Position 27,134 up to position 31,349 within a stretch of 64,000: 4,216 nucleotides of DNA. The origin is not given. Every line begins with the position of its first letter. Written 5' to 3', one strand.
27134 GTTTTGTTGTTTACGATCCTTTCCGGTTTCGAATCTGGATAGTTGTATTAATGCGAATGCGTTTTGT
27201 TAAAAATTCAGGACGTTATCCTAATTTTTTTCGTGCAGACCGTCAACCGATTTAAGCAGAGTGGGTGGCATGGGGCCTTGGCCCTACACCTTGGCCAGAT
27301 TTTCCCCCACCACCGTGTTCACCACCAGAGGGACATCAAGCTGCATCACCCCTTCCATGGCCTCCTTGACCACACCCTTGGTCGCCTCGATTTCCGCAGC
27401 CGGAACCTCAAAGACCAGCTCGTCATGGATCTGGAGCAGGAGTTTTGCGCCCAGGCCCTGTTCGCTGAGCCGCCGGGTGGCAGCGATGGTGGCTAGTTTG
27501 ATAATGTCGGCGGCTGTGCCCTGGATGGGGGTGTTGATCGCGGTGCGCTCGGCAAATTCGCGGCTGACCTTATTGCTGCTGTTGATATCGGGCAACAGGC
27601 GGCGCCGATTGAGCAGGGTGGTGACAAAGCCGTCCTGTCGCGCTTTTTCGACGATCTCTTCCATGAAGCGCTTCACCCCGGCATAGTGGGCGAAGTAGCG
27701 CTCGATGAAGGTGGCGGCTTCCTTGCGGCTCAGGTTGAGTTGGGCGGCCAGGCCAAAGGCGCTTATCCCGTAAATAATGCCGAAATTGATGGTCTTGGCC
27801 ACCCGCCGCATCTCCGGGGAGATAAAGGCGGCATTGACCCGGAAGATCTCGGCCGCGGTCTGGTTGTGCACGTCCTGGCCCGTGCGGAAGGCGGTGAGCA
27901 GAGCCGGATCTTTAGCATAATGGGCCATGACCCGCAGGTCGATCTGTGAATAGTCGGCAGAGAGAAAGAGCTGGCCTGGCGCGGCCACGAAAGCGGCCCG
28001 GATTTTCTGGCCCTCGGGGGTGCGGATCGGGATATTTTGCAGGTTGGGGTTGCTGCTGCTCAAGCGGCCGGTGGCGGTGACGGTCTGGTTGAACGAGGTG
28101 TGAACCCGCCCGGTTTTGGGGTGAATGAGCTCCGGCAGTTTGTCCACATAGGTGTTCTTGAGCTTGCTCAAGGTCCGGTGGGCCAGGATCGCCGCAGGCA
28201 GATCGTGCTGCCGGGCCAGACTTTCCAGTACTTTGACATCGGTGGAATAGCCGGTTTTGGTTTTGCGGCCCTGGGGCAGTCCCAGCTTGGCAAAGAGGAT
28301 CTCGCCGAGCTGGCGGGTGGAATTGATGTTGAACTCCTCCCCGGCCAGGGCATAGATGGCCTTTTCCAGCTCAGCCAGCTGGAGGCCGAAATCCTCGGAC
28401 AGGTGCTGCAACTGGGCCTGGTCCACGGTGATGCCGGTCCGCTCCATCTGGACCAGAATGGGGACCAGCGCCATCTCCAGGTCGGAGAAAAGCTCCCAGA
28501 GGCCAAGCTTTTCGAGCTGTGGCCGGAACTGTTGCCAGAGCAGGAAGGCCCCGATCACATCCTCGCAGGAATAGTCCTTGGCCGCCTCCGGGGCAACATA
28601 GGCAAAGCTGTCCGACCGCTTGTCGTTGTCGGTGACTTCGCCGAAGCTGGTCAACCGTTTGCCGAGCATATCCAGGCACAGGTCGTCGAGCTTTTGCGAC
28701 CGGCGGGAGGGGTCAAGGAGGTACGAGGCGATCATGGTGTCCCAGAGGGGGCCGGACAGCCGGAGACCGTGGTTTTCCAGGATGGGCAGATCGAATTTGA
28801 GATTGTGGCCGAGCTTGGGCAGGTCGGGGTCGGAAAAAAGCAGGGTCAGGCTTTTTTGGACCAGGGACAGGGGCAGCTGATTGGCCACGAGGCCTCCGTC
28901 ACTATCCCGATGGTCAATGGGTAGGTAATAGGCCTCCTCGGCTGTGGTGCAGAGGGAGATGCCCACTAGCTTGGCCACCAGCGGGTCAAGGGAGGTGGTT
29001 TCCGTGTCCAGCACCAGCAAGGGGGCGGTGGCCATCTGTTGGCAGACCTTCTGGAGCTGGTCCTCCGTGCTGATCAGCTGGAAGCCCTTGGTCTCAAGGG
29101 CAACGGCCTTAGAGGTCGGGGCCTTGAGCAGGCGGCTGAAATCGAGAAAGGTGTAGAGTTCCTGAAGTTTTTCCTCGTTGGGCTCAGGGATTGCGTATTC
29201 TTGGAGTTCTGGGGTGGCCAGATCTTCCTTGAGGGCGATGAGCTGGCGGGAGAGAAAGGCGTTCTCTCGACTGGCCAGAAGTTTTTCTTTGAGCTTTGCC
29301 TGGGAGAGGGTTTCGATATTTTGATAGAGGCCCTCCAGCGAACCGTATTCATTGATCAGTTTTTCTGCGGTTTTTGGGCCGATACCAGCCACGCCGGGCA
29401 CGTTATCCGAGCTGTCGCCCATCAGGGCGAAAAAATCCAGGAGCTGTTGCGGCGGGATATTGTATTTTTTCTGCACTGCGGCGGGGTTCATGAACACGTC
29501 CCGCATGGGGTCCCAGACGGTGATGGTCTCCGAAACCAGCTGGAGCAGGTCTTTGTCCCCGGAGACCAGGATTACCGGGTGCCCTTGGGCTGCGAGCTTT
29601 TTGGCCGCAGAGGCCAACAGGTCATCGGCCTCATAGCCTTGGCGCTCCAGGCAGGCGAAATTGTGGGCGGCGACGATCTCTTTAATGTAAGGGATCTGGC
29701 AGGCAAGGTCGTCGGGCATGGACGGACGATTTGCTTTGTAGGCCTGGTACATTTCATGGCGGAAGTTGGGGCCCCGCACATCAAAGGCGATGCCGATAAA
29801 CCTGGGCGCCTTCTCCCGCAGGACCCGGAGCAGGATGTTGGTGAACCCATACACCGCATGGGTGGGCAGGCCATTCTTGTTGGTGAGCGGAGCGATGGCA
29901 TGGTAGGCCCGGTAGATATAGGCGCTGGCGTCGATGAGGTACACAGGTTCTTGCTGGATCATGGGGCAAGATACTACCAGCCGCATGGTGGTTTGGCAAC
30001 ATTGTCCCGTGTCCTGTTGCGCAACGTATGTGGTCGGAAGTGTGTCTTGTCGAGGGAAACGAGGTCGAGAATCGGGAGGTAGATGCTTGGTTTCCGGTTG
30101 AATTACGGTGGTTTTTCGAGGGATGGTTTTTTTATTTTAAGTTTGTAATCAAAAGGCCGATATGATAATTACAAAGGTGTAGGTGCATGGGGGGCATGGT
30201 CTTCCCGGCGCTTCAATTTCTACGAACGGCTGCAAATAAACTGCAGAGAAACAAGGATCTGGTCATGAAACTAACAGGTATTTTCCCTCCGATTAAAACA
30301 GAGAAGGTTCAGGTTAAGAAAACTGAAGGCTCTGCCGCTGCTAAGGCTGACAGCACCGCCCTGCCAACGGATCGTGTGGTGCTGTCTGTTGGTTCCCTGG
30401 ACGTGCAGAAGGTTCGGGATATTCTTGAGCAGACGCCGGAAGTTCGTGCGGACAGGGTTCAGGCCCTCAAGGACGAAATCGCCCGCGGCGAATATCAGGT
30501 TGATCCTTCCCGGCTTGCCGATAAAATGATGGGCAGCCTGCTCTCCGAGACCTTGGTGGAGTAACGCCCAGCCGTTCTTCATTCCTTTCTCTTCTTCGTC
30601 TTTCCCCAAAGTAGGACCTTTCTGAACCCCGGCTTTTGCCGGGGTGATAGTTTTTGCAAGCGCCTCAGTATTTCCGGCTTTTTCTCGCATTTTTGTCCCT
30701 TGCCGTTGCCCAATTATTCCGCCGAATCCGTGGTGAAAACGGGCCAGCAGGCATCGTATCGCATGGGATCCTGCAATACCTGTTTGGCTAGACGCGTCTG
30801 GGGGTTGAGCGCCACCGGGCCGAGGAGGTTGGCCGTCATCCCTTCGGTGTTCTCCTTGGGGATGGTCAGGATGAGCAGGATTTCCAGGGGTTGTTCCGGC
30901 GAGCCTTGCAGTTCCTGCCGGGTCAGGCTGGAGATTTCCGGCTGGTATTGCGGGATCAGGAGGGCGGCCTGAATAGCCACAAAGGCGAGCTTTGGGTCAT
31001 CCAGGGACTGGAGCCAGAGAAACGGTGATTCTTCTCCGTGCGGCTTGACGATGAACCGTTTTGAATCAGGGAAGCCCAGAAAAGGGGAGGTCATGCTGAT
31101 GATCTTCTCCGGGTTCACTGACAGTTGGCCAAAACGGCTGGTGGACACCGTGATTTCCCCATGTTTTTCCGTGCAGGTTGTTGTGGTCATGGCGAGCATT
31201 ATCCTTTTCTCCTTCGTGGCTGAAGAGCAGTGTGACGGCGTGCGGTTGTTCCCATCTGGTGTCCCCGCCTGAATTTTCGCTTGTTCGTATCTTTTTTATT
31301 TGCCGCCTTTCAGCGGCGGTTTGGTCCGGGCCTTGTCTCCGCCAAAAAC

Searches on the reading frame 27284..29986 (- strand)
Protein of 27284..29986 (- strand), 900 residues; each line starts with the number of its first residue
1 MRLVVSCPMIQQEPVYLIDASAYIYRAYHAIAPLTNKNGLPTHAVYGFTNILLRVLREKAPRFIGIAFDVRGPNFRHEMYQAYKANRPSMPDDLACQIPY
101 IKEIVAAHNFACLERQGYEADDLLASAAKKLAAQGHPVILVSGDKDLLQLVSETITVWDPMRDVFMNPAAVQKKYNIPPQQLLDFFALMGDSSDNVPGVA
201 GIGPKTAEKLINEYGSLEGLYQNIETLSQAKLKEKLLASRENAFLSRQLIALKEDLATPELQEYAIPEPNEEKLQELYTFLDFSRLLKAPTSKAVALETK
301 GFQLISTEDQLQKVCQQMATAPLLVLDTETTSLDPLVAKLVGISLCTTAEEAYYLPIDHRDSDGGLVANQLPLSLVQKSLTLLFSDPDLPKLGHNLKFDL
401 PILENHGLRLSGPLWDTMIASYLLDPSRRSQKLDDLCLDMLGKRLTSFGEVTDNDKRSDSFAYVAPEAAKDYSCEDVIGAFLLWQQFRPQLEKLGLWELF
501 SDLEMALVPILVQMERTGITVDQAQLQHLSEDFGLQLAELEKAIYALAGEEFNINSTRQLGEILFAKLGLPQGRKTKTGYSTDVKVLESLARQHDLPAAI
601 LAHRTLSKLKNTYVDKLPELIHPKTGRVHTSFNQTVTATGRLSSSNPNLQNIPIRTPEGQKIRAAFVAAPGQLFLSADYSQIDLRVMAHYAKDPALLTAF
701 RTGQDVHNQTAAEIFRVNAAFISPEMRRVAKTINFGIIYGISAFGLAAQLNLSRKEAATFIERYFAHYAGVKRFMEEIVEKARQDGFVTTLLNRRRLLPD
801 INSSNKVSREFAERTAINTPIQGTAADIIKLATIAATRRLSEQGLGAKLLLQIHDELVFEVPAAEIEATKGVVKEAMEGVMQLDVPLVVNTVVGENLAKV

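Call 12: search_protein_families(library=pfam, proteins=[window:27284-29986:-], max_evalue=0.001)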
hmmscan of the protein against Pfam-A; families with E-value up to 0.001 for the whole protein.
window:27284-29986:- (900 aa): 6 families
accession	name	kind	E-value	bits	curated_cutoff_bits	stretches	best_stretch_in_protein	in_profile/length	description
PF00476.26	DNA_pol_A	-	6e-164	545.9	34.3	1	524-897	2-379/381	DNA polymerase family A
PF02739.22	5_3_exonuc_N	-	7.5e-56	188.8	34.3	1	15-175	2-163/164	5'-3' exonuclease, N-terminal resolvase-like domain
PF01367.25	5_3_exonuc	-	1.7e-31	109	40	1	177-271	1-96/97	5'-3' exonuclease, C-terminal SAM fold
PF01612.26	DNA_pol_A_exo1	-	3.8e-26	92.4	23.6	1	303-492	2-173/173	3'-5' exonuclease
PF22619.2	DNA_polI_exo1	-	1.8e-05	25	27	1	376-437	36-97/140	DNA polymerase I, ribonuclease H-like domain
PF14520.12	HHH_5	-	0.00077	20.3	27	0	199-228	7-38/57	Helix-hairpin-helix domain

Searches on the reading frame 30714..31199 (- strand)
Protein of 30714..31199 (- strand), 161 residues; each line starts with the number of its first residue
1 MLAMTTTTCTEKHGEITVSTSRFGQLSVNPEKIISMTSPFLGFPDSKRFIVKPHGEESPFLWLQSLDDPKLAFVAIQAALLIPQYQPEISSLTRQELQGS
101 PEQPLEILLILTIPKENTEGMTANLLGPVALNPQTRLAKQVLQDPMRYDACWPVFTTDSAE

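Call 3: search_protein_families(library=pfam, proteins=[window:30714-31199:-], max_evalue=0.01)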
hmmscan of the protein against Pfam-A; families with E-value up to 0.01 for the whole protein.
window:30714-31199:- (161 aa): 1 family
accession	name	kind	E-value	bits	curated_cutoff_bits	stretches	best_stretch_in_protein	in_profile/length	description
PF02623.20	FliW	-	2.2e-31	108.6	25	1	34-150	1-118/122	FliW protein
